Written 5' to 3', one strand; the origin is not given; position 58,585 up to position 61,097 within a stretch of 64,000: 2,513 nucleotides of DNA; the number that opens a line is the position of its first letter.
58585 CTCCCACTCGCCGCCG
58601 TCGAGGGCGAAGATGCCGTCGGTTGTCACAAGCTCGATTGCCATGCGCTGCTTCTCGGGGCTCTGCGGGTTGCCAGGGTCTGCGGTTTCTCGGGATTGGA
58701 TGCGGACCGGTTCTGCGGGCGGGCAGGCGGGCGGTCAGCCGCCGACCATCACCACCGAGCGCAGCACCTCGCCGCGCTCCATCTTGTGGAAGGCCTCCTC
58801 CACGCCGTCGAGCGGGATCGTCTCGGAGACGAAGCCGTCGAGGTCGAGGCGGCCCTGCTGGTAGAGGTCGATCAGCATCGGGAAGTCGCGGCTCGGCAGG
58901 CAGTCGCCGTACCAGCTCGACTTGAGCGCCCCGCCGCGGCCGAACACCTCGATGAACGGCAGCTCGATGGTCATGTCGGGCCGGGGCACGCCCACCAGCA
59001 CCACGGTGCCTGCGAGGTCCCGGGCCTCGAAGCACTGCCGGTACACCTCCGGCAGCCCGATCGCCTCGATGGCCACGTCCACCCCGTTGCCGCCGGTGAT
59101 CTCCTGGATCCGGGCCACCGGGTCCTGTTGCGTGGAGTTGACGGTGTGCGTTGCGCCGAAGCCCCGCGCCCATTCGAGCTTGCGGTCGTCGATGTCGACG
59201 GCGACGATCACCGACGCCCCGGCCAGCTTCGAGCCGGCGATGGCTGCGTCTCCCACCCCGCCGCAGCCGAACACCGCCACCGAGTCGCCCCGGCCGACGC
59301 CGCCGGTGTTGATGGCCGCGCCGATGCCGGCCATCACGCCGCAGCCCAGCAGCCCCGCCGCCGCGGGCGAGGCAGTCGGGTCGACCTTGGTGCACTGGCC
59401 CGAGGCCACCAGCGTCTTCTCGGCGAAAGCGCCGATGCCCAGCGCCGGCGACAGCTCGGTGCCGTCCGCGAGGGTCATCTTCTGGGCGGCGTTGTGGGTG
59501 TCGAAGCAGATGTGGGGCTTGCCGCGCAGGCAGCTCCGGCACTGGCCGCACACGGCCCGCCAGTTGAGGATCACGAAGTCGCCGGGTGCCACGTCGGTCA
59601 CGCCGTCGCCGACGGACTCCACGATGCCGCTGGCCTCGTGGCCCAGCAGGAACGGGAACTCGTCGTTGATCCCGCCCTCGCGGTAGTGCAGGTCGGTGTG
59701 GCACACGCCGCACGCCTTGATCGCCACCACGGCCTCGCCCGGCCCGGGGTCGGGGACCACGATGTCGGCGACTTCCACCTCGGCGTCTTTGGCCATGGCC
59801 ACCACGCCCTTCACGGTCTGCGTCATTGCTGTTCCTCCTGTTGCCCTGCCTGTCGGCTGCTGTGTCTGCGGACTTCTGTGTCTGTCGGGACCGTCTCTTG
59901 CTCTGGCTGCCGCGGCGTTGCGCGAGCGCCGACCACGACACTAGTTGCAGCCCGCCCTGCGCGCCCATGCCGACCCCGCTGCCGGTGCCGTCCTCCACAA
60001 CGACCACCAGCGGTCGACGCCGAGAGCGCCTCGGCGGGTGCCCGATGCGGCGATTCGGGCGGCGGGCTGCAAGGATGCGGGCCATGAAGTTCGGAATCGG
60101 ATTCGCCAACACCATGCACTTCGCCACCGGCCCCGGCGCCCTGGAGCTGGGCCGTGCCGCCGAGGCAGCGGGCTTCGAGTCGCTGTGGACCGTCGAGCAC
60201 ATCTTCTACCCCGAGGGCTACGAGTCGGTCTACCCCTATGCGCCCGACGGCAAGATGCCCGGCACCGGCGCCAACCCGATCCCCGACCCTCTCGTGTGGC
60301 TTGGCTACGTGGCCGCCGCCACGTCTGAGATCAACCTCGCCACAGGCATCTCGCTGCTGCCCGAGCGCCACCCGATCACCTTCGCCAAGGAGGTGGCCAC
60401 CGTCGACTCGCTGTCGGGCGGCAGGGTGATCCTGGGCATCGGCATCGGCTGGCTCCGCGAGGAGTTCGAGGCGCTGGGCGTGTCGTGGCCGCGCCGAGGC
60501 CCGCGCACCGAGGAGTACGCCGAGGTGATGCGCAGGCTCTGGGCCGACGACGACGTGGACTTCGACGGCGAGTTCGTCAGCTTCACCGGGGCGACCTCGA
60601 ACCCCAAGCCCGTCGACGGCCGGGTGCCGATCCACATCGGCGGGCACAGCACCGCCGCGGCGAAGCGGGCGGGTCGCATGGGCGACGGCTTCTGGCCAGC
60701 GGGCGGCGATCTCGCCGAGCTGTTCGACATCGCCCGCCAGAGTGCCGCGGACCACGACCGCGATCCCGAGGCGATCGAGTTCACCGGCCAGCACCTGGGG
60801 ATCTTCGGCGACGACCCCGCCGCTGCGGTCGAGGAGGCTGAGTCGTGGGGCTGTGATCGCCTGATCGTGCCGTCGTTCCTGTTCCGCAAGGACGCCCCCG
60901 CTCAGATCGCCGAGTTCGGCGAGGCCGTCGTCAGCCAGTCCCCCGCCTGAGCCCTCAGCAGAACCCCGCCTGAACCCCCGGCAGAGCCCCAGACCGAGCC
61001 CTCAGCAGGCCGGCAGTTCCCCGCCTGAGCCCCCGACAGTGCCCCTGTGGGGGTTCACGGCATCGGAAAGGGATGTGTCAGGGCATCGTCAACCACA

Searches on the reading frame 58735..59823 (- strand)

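Call 49: search_protein_families(library=ncbifam, proteins=[window:58735-59823:-], max_evalue=1e-10)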
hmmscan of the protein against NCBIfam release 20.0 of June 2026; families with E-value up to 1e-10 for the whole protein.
window:58735-59823:- (362 aa): 19 families
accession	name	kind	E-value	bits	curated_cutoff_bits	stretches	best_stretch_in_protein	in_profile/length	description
TIGR03451.1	mycoS_dep_FDH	equivalog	6.7e-199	660.1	512.9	1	3-359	1-357/358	S-(hydroxymethyl)mycothiol dehydrogenase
TIGR03989.1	Rxyl_3153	subfamily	2.9e-79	267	440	1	4-359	2-369/370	NDMA-dependent alcohol dehydrogenase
TIGR02818.1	adh_III_F_hyde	equivalog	8.7e-72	242.2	543.95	1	5-359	3-367/368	S-(hydroxymethyl)glutathione dehydrogenase/class III alcohol dehydrogenase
TIGR00692.1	tdh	equivalog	1.8e-47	162.1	458.35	1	14-358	9-338/340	L-threonine 3-dehydrogenase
NF041097.1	keto_inos_dh_IolM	equivalog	7e-45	153.3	450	1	11-358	35-387/389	scyllo-inosose 3-dehydrogenase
NF003808.0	PRK05396.1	equivalog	3.1e-41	141.4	380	1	6-355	3-335/341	L-threonine 3-dehydrogenase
NF006940.0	PRK09422.1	equivalog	3.6e-41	141.2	344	1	8-291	4-273/338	alcohol dehydrogenase AdhP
TIGR03366.1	HpnZ_proposed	hypoth_equivalog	5.8e-36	124.3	328.1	1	26-287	3-262/315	putative phosphonate catabolism associated alcohol dehydrogenase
TIGR03201.1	dearomat_had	equivalog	1.2e-33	116.7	338.65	1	18-359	13-347/349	6-hydroxycyclohex-1-ene-1-carbonyl-CoA dehydrogenase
NF010344.0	PRK13771.1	subfamily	3.7e-31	108.3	349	1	5-300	2-277/334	putative alcohol dehydrogenase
NF007375.0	PRK09880.1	equivalog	3.5e-29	101.6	469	1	3-346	5-328/344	L-idonate 5-dehydrogenase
NF047908.1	AldhRedAhr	equivalog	7.8e-27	94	470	1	3-357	3-331/335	NADPH-dependent aldehyde reductase Ahr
NF041172.1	AcrlCoa_red_Thmprot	equivalog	1.6e-26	93.1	500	1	5-290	2-268/334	acryloyl-CoA reductase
NF007489.0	PRK10083.1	equivalog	7.7e-26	90.8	376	1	10-351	6-326/339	Zn-dependent oxidoreductase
NF007642.0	PRK10309.1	equivalog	3.7e-25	88.9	550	1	6-350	3-335/347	galactitol-1-phosphate 5-dehydrogenase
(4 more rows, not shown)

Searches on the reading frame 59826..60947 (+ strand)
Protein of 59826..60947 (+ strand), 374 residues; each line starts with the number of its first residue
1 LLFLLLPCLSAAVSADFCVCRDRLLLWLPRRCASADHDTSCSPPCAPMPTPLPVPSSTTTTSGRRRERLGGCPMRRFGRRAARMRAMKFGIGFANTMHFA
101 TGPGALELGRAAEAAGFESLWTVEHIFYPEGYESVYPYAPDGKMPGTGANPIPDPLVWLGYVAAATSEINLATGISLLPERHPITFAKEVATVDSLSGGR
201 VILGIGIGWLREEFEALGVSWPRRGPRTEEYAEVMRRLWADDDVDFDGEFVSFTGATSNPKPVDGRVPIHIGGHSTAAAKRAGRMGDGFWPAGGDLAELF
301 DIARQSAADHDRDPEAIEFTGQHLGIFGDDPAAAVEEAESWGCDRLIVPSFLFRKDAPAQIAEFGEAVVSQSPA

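Call 49: search_protein_families(library=ncbifam, proteins=[window:59826-60947:+], max_evalue=1e-10)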
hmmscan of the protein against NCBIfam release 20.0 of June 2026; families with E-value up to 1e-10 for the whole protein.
window:59826-60947:+ (374 aa): 23 families
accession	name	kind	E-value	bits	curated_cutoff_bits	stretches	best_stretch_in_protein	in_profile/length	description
TIGR03619.1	F420_Rv2161c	subfamily_domain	6.5e-75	251.9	166.9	1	107-348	2-245/247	TIGR03619 family F420-dependent LLM class oxidoreductase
TIGR03560.1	F420_Rv1855c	subfamily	9.7e-34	117.1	231.4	1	105-319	15-224/227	TIGR03560 family F420-dependent LLM class oxidoreductase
TIGR03571.1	lucif_BA3436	subfamily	2e-28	99.5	303.9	1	106-288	34-203/304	TIGR03571 family LLM class oxidoreductase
TIGR04021.1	LLM_DMSO2_sfnG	equivalog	1.7e-26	93.5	382.95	1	162-313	70-224/350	dimethylsulfone monooxygenase SfnG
NF002619.0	PRK02271.1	equivalog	8.7e-26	91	276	1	155-309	42-197/329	5,10-methylenetetrahydromethanopterin reductase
TIGR03621.1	F420_MSMEG_2516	subfamily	1.3e-24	86.9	213.15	1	154-285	41-169/295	TIGR03621 family F420-dependent LLM class oxidoreductase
TIGR03555.1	F420_mer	equivalog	1.4e-22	80.5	348.7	1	159-289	44-173/325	5,10-methylenetetrahydromethanopterin reductase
TIGR03854.1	F420_MSMEG_3544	hypoth_equivalog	3.7e-21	75.7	295.6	1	151-289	39-177/290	TIGR03854 family LLM class F420-dependent oxidoreductase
TIGR04027.1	LLM_KPN_01858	hypoth_equivalog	1.4e-20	73.5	412.9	1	111-289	28-181/326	putative FMN-dependent luciferase-like monooxygenase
TIGR03554.1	F420_G6P_DH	equivalog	1.1e-19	70.7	420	1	153-342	50-248/331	glucose-6-phosphate dehydrogenase (coenzyme-F420)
TIGR04020.1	seco_metab_LLM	subfamily_domain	3.5e-19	69.1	244.45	1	131-287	32-186/341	MupA/Atu3671 family FMN-dependent luciferase-like monooxygenase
TIGR03564.1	F420_MSMEG_4879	subfamily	6.8e-19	68.5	234.25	1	154-289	25-160/265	TIGR03564 family F420-dependent LLM class oxidoreductase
TIGR04036.1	LLM_CE1758_fam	subfamily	2.7e-17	62.6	479.1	1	155-290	60-198/355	CE1758 family FMN-dependent luciferase-like monooxygenase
TIGR03559.1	F420_Rv3520c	subfamily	3.8e-16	59.1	335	1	155-288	40-185/325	LLM class F420-dependent oxidoreductase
TIGR03857.1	F420_MSMEG_2249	hypoth_equivalog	7.4e-16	58.3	218.4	1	157-285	44-170/329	TIGR03857 family LLM class F420-dependent oxidoreductase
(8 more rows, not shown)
